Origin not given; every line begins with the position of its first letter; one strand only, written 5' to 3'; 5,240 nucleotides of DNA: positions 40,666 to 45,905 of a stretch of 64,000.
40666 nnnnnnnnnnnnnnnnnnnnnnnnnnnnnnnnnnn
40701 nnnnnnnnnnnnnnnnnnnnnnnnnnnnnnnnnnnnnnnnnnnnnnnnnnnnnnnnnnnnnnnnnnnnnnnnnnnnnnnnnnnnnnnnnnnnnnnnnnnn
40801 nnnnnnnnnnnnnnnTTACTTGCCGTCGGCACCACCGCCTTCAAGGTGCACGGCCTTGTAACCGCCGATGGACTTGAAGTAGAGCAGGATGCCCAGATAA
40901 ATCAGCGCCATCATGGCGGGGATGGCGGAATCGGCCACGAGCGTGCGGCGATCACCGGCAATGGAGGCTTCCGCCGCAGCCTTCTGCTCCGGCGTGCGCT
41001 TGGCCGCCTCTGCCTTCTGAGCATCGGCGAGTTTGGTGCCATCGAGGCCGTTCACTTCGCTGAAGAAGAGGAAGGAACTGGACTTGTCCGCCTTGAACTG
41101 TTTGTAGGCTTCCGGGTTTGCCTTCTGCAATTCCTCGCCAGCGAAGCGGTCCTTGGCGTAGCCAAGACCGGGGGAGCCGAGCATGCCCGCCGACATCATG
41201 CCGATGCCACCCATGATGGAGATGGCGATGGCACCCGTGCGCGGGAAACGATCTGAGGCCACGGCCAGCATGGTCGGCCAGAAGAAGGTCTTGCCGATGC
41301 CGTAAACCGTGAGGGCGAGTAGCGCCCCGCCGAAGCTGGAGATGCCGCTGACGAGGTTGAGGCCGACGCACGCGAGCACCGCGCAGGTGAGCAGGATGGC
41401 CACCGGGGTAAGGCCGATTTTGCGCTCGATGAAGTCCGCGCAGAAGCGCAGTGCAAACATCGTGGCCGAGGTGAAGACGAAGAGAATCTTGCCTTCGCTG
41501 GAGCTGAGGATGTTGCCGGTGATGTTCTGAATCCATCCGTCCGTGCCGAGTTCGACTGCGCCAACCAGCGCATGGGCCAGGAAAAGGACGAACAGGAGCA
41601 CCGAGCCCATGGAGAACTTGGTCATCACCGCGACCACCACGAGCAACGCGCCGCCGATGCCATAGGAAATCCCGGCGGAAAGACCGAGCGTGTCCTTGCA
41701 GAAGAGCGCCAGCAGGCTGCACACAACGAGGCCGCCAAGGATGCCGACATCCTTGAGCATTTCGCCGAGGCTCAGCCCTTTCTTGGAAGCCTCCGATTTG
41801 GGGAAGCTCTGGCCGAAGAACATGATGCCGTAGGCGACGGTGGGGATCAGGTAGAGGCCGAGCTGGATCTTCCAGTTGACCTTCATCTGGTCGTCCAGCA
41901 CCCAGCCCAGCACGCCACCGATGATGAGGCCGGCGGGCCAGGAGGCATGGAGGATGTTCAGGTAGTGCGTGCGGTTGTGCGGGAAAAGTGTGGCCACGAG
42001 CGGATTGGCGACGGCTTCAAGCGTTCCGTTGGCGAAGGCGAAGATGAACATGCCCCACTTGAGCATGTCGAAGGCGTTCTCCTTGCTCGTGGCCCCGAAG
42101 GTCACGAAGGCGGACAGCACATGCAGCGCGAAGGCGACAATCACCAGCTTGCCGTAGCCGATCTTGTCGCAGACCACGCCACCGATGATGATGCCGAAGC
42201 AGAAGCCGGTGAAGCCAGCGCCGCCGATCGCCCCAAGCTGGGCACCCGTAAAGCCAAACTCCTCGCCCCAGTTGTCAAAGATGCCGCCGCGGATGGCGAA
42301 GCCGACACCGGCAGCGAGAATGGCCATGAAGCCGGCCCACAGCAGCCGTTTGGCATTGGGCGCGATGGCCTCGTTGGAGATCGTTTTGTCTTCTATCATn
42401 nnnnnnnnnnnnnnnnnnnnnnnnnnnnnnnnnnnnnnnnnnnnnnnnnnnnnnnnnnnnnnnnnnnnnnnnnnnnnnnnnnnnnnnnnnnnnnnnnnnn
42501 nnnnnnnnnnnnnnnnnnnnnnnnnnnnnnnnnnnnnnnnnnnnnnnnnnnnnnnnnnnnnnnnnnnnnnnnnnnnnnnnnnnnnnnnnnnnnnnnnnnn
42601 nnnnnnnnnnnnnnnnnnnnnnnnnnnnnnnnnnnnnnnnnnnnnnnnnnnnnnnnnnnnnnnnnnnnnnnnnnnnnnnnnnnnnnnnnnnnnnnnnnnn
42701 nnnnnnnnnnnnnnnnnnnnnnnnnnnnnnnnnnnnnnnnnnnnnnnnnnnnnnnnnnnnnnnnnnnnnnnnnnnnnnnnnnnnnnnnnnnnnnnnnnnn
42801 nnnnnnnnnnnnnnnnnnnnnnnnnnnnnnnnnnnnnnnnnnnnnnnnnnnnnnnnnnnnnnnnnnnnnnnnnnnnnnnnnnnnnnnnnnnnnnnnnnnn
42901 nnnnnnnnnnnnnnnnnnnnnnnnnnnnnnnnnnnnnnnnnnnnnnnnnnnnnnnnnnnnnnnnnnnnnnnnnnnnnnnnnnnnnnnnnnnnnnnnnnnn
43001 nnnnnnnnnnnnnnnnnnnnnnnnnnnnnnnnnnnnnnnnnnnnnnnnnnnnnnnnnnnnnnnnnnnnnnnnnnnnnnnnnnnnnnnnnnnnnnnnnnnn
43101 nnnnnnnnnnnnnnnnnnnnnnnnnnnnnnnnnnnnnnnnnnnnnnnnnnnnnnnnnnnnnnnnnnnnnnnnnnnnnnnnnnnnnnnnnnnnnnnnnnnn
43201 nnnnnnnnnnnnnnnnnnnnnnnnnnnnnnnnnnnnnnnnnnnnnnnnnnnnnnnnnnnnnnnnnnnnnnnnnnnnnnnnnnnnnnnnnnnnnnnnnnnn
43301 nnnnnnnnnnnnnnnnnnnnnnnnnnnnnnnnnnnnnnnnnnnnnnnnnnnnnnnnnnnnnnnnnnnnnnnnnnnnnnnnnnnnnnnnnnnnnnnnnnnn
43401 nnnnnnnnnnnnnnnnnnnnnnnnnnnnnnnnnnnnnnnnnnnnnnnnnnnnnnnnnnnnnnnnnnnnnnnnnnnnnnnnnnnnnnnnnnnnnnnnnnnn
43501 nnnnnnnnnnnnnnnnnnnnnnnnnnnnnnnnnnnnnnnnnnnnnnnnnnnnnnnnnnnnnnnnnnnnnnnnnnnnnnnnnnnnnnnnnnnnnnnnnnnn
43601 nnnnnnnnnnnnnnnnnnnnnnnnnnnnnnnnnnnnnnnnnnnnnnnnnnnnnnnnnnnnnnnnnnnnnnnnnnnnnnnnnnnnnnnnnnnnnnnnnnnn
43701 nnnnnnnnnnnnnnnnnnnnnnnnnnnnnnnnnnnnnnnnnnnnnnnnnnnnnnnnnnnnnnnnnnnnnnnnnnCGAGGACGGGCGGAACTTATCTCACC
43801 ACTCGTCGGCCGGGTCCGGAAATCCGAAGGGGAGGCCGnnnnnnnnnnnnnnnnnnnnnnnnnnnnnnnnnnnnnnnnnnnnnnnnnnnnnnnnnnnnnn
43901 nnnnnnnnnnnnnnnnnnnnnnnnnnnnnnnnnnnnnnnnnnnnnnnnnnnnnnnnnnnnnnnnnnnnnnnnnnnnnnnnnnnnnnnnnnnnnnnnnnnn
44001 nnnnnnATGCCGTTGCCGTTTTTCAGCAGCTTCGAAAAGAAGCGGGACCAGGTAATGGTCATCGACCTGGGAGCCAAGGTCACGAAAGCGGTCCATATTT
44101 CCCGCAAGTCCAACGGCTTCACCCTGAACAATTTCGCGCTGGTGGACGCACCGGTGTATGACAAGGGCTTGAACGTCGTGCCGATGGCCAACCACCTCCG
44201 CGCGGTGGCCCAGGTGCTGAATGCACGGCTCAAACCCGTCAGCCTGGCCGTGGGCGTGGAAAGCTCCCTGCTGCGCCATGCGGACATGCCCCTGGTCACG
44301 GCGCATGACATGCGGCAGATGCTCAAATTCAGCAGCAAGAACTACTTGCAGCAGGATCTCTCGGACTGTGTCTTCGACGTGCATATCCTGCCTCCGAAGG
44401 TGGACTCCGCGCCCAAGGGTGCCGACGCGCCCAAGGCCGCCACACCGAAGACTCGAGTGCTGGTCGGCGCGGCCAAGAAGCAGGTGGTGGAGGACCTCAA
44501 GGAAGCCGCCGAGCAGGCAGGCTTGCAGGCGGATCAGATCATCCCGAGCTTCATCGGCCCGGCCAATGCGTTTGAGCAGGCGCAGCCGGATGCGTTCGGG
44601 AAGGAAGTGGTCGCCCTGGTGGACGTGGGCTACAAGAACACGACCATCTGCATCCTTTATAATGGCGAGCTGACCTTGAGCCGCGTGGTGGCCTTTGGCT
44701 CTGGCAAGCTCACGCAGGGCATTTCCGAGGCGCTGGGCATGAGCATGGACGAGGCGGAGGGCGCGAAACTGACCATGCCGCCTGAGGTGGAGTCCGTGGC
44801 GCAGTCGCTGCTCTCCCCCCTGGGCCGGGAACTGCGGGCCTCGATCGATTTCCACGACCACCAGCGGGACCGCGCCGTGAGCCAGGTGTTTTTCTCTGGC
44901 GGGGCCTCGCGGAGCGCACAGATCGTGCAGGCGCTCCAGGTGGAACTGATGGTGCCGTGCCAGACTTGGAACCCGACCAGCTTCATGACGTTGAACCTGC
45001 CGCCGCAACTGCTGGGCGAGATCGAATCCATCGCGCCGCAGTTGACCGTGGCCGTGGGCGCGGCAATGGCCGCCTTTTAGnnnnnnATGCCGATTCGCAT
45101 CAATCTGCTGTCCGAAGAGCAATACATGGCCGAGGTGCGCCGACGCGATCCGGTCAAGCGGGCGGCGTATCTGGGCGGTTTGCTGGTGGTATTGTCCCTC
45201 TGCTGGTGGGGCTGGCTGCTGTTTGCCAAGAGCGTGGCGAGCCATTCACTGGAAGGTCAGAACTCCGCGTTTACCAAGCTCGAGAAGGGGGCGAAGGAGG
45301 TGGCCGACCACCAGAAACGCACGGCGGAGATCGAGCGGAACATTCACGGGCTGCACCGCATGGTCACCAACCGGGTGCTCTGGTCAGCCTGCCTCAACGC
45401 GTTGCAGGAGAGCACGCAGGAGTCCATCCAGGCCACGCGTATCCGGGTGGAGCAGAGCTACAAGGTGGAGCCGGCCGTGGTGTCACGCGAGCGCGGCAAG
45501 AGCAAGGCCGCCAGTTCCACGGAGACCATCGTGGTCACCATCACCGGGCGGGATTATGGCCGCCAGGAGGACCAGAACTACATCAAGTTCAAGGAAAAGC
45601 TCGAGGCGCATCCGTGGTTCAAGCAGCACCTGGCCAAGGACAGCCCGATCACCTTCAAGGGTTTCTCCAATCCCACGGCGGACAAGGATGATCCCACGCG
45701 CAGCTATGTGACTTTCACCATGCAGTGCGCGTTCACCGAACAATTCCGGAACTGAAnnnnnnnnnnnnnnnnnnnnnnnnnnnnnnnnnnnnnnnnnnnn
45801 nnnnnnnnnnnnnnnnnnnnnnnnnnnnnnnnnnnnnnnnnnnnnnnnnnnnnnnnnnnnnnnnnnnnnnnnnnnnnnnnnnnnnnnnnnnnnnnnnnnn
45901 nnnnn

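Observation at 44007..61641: Secretin operon and pseudopilin genes bracket three giant NHL-repeat exoproteins; no ATPase or platform gene nearby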

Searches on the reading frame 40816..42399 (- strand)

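Call 70: search_protein_families(library=pfam, proteins=[window:40816-42399:-], max_evalue=10)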
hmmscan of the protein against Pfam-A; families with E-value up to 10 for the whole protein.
window:40816-42399:- (527 aa): 2 families
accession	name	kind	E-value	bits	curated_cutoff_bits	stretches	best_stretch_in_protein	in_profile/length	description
PF07690.21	MFS_1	-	6.5e-18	65.2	33.4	1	24-408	2-346/347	Major Facilitator Superfamily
PF20556.3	DUF6768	-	3.5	7.8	27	0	86-123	48-85/123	Family of unknown function (DUF6768)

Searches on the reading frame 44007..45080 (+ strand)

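Call 3: search_protein_families(library=pfam, proteins=[window:44007-45080:+], max_evalue=0.01)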
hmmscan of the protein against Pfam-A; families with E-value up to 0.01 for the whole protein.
window:44007-45080:+ (357 aa): 2 families
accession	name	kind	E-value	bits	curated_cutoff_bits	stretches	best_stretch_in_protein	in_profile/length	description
PF11104.14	PilM_2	-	1.6e-29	103.4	27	1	19-357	2-340/340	Type IV pilus assembly protein PilM;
PF14450.12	FtsA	-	2.3e-10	41.3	31.8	1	203-324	1-113/127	Cell division protein FtsA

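Call 6: search_protein_families(library=ncbifam, proteins=[window:44007-45080:+], max_evalue=0.01)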
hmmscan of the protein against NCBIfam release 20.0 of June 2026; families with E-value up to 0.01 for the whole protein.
window:44007-45080:+ (357 aa): 8 families
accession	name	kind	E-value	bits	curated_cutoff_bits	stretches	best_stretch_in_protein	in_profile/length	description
TIGR01175.1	pilM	subfamily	5.5e-28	98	133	1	13-354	2-345/348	type IV pilus assembly protein PilM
NF045709.1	Amuc_1101_fam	equivalog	9.3e-17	61.1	650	1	14-256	5-233/608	Amuc_1101 family PilM-like pilus complex protein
TIGR01174.1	ftsA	equivalog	1.6e-11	43.9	175.85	1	155-257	154-253/371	cell division protein FtsA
NF011660.0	PRK15080.1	equivalog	2.6e-08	33.4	182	1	202-328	143-265/277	ethanolamine utilization protein EutJ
TIGR02529.1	EutJ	subfamily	4.9e-07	29.5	152.1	1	200-327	108-231/239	ethanolamine utilization protein EutJ family protein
NF007009.0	PRK09472.1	equivalog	0.00015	21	409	1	156-257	163-261/420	cell division protein FtsA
TIGR01709.2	typeII_sec_gspL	equivalog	0.00084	18.5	65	1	44-181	25-139/392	type II secretion system protein GspL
TIGR00241.1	CoA_E_activ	domain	0.009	15.6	125.4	0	202-252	93-146/248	acyl-CoA dehydratase activase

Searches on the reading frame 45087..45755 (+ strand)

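Call 3: search_protein_families(library=pfam, proteins=[window:45087-45755:+], max_evalue=0.01)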
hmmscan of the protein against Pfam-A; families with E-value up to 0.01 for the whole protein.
window:45087-45755:+ (222 aa): 0 families

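Call 6: search_protein_families(library=ncbifam, proteins=[window:45087-45755:+], max_evalue=0.01)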
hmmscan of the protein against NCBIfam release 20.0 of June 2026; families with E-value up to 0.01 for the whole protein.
window:45087-45755:+ (222 aa): 1 family
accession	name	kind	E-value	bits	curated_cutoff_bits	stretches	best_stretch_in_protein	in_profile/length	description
NF045709.1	Amuc_1101_fam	equivalog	2.5e-06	26.6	650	1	18-163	371-515/608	Amuc_1101 family PilM-like pilus complex protein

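Call 70: search_protein_families(library=pfam, proteins=[window:45087-45755:+], max_evalue=10)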
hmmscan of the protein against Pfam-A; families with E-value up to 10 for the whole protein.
window:45087-45755:+ (222 aa): 1 family
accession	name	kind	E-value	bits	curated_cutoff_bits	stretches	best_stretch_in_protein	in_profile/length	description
PF23050.1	KH_N4BP1_1st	-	0.074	13.6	27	1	107-167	6-61/65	N4BP1, first type I KH-domain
